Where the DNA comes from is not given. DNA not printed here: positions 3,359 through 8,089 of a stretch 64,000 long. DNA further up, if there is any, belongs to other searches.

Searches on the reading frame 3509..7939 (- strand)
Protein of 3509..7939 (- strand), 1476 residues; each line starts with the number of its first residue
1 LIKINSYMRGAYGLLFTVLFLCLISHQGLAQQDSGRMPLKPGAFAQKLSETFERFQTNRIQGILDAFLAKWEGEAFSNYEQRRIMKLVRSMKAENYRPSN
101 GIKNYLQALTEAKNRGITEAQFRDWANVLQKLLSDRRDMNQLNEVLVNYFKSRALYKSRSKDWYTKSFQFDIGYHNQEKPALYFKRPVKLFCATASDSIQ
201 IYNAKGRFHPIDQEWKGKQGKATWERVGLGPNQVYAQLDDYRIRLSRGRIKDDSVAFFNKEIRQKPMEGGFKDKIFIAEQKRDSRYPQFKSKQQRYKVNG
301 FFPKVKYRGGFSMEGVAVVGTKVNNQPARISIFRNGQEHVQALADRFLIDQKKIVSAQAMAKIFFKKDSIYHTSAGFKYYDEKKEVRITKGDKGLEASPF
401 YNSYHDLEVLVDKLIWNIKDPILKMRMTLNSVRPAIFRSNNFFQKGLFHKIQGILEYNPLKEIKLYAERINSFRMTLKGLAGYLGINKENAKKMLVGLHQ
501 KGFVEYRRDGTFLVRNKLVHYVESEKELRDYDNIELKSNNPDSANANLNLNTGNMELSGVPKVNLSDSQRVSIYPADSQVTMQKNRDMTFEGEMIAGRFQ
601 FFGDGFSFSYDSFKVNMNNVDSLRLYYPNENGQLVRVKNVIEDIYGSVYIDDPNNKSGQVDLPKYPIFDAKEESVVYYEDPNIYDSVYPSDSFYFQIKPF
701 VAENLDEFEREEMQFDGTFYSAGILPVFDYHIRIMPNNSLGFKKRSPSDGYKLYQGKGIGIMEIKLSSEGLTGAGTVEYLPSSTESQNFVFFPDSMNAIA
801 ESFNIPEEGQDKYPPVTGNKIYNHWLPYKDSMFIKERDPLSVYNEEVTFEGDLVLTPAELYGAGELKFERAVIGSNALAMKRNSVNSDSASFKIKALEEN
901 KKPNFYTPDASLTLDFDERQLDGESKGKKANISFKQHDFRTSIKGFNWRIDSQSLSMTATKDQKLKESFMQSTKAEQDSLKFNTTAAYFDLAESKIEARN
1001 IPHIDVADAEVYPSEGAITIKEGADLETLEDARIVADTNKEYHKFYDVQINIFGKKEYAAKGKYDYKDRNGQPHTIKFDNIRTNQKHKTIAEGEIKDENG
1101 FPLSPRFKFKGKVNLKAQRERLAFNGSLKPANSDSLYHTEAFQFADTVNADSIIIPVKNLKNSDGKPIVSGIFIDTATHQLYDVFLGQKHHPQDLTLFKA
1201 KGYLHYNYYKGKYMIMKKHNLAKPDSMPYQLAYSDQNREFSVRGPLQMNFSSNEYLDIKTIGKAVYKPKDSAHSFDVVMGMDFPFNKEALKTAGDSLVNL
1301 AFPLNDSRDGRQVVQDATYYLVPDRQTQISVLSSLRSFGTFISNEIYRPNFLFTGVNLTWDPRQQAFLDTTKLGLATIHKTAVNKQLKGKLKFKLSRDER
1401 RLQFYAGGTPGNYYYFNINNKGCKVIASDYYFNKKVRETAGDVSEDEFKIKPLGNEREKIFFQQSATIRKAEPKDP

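Call 12: search_protein_families(library=pfam, proteins=[window:3509-7939:-], max_evalue=0.001)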
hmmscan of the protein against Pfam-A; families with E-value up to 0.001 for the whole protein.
window:3509-7939:- (1476 aa): 0 families

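Call 36: search_protein_families(library=ncbifam, proteins=[window:3509-7939:-], max_evalue=0.01)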
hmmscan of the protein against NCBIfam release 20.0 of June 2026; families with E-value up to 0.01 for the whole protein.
window:3509-7939:- (1476 aa): 0 families

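Call 75: search_protein_families(library=pfam, proteins=[window:3509-7939:-], max_evalue=1)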
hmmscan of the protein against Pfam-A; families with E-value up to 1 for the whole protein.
window:3509-7939:- (1476 aa): 3 families
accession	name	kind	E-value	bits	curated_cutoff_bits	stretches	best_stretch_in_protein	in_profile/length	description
PF14394.12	DUF4423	-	0.1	12.9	30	1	470-524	32-85/165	Domain of unknown function (DUF4423)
PF01978.25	TrmB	-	0.1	12.9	25.6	1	462-510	10-58/68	Sugar-specific transcriptional regulator TrmB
PF01298.24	TbpB_B_D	-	0.26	12.3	26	0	891-969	26-97/126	C-lobe and N-lobe beta barrels of Tf-binding protein B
